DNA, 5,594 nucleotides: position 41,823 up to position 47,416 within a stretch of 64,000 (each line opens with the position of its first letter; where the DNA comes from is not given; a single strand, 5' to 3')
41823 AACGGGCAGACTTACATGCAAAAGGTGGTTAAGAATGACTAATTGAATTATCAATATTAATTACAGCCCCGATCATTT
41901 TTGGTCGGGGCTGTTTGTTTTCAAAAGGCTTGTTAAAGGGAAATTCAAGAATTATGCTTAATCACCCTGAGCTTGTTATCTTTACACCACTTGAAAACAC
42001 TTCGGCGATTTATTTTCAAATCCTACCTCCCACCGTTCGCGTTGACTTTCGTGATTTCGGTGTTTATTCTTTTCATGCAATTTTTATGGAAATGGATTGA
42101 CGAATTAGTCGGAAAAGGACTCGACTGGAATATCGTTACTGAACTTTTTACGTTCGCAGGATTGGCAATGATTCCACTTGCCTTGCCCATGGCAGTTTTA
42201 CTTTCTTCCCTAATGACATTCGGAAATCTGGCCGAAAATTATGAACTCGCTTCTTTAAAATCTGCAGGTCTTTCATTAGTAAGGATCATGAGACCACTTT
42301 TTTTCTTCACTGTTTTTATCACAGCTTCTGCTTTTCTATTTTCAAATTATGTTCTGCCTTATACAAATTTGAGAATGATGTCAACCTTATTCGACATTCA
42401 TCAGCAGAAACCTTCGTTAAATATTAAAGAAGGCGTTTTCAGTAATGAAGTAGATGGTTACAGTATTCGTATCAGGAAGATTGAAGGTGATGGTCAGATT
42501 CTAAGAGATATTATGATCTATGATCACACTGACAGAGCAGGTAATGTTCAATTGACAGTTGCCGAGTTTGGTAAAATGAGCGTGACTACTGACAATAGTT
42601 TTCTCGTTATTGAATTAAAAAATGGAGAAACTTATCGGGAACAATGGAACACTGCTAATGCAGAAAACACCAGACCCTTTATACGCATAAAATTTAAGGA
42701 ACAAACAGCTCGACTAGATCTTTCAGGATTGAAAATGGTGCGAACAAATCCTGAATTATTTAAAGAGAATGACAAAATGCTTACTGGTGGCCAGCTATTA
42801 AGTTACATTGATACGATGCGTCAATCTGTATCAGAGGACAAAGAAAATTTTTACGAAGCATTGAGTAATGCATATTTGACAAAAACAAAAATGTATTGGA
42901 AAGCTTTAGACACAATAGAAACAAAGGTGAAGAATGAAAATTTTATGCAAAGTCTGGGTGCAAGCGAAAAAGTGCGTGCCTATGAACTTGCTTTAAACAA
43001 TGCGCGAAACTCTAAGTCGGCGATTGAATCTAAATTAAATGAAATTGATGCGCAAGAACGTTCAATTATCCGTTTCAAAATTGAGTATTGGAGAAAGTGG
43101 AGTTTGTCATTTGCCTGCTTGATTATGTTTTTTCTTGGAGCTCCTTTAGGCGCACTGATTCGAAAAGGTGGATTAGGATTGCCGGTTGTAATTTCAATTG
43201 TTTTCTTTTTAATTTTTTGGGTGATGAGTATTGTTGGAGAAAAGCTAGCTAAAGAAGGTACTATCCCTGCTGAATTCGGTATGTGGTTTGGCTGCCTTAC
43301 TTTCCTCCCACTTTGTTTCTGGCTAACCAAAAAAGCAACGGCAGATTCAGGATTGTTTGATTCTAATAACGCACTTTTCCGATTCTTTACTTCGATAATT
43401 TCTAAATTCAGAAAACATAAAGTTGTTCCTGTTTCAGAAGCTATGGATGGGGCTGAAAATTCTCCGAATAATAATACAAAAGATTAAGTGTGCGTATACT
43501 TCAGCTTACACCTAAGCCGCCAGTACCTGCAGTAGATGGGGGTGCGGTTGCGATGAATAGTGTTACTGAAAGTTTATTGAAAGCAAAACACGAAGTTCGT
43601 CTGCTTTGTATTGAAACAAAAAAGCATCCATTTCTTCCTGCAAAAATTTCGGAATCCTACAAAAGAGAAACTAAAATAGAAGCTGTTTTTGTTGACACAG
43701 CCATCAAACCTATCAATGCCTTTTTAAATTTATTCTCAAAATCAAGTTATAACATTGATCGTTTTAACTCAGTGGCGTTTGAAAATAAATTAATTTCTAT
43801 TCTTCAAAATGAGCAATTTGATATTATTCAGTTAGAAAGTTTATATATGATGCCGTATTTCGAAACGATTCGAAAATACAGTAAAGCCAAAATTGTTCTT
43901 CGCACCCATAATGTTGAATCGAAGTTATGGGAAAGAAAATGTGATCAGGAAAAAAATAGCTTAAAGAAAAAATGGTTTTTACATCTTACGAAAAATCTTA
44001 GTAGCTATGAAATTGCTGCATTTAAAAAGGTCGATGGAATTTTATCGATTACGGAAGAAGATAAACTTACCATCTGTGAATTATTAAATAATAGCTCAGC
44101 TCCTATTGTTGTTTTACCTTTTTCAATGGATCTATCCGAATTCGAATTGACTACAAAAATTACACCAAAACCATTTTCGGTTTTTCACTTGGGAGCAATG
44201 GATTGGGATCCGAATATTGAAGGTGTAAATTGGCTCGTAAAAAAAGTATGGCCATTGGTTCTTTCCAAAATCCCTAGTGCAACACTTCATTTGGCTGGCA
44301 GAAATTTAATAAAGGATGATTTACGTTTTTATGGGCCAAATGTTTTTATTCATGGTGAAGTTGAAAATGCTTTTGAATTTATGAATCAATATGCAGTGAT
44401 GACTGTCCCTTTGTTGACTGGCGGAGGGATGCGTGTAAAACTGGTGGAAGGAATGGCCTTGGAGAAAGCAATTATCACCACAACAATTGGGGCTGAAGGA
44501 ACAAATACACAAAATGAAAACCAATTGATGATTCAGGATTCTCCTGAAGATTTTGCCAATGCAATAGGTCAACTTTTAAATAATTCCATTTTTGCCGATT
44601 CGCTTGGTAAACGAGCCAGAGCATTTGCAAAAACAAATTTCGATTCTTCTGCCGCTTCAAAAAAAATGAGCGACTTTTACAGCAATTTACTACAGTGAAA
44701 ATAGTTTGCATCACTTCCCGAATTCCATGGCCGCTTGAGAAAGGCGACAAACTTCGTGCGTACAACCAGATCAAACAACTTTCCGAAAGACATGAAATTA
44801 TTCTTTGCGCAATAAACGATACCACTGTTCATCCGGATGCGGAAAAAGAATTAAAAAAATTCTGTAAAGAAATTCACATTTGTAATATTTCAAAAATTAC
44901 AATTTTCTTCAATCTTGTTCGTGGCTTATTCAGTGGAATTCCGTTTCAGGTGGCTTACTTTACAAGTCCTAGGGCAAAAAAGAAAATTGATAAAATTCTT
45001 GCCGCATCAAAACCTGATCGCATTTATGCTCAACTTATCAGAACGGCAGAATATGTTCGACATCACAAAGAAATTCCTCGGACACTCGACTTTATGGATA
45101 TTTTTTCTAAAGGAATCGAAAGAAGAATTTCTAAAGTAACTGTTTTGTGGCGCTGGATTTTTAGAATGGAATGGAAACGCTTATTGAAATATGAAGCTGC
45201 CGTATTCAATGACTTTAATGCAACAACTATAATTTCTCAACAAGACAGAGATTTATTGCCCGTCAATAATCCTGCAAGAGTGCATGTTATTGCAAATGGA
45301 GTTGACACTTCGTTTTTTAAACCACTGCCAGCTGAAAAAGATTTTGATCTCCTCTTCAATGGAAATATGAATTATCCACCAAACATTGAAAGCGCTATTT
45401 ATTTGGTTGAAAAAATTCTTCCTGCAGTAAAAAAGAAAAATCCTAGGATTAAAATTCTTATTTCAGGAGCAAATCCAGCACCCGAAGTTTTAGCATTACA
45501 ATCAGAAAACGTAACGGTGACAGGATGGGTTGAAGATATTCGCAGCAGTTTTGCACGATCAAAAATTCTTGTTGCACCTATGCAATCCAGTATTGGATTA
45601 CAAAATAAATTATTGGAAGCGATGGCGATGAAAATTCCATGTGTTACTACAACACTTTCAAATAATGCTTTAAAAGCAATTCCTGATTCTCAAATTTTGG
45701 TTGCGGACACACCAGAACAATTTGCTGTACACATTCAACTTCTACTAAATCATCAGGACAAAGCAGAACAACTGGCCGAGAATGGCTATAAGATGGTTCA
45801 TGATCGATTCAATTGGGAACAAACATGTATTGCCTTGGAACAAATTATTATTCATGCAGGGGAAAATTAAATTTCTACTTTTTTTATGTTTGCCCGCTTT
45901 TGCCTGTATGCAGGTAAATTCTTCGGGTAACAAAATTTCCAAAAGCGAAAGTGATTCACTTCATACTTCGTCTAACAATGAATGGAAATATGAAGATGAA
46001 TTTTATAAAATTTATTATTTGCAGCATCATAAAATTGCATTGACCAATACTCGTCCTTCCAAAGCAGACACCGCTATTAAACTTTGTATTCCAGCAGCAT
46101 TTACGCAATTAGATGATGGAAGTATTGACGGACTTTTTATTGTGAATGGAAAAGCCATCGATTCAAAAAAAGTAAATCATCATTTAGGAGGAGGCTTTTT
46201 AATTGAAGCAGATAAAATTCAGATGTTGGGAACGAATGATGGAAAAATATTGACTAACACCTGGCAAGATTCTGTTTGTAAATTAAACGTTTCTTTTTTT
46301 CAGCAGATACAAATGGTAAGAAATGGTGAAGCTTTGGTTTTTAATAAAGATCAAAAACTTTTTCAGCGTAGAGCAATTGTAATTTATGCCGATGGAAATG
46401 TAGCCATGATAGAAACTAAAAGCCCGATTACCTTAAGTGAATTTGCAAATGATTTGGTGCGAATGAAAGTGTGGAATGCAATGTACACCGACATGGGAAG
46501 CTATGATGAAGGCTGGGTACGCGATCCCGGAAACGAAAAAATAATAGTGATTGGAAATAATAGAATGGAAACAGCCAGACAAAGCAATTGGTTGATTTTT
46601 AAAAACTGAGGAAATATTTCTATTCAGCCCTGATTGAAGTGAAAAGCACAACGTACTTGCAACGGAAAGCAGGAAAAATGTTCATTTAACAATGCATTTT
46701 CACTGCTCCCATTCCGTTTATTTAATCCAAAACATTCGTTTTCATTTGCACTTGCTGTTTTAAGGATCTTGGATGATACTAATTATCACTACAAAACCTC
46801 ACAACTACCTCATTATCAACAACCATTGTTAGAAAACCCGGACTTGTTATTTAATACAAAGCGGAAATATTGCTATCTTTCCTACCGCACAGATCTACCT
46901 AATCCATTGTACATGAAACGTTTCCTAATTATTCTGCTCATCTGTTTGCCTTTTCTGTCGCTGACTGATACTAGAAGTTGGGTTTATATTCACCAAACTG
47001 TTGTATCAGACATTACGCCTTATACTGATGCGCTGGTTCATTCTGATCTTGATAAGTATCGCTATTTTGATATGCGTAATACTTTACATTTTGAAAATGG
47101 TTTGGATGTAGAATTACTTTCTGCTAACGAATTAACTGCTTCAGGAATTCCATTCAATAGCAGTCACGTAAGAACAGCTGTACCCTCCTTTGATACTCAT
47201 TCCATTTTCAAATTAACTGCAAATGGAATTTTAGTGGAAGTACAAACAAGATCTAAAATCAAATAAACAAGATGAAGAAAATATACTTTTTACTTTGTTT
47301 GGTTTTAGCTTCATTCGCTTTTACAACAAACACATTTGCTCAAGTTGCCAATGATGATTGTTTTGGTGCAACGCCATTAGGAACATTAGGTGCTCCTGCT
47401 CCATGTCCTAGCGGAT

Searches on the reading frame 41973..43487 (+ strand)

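Call 7: search_protein_families(library=pfam, proteins=[window:41973-43487:+], max_evalue=0.01)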
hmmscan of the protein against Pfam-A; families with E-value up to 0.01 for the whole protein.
window:41973-43487:+ (504 aa): 1 family
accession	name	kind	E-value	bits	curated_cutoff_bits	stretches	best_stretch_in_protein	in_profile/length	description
PF03739.19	LptF_LptG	-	5.1e-76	256.4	27.9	1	12-453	1-352/353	Lipopolysaccharide export system permease LptF/LptG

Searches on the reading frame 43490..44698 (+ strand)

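Call 7: search_protein_families(library=pfam, proteins=[window:43490-44698:+], max_evalue=0.01)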
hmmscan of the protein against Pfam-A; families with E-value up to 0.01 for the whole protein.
window:43490-44698:+ (402 aa): 3 families
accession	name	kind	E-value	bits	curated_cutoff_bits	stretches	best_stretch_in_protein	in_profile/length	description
PF13692.12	Glyco_trans_1_4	-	8.6e-22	78.4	27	1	230-365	3-142/142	Glycosyl transferases group 1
PF00534.26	Glycos_transf_1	-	2.4e-07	30.9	26.4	1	250-378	33-171/172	Glycosyl transferases group 1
PF13439.12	Glyco_transf_4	-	6.9e-06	26.6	28.5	1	16-215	2-168/170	Glycosyltransferase Family 4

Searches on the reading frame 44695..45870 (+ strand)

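Call 7: search_protein_families(library=pfam, proteins=[window:44695-45870:+], max_evalue=0.01)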
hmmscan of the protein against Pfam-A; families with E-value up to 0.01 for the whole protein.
window:44695-45870:+ (391 aa): 4 families
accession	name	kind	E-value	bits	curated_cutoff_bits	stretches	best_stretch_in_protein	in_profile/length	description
PF13692.12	Glyco_trans_1_4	-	1.7e-24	87.1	27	1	218-352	3-141/142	Glycosyl transferases group 1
PF00534.26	Glycos_transf_1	-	4.1e-15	56.2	26.4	1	205-367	4-172/172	Glycosyl transferases group 1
PF13524.12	Glyco_trans_1_2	-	2.1e-12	47.6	25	1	240-378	4-139/144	Glycosyl transferase-like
PF13439.12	Glyco_transf_4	-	9.7e-06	26.1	28.5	1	22-206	8-169/170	Glycosyltransferase Family 4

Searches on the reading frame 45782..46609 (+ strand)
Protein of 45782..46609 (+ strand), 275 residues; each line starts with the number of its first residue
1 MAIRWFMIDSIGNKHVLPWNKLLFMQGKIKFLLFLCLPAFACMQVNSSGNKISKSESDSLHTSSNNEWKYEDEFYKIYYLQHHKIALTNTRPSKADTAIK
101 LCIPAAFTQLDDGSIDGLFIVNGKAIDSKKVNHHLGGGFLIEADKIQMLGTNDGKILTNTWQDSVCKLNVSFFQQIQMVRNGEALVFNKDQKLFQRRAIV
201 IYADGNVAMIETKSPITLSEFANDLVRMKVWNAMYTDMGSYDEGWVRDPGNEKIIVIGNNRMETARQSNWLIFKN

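Call 7: search_protein_families(library=pfam, proteins=[window:45782-46609:+], max_evalue=0.01)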
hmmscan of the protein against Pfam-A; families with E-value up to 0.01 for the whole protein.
window:45782-46609:+ (275 aa): 1 family
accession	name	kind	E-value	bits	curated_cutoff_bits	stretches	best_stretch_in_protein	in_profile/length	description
PF09992.14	NAGPA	-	2e-05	25.3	25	1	113-239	17-139/169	Phosphodiester glycosidase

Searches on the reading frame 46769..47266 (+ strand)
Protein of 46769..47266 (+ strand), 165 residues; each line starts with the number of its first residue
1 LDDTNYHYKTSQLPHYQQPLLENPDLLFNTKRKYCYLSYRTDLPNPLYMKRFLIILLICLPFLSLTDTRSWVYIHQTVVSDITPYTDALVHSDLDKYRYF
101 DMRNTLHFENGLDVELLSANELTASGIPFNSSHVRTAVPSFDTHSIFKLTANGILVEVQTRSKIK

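Call 7: search_protein_families(library=pfam, proteins=[window:46769-47266:+], max_evalue=0.01)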
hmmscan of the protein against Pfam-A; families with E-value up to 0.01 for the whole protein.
window:46769-47266:+ (165 aa): 0 families

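Call 13: search_protein_families(library=ncbifam, proteins=[window:46769-47266:+], max_evalue=0.001)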
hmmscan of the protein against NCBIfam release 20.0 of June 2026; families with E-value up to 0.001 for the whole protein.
window:46769-47266:+ (165 aa): 0 families
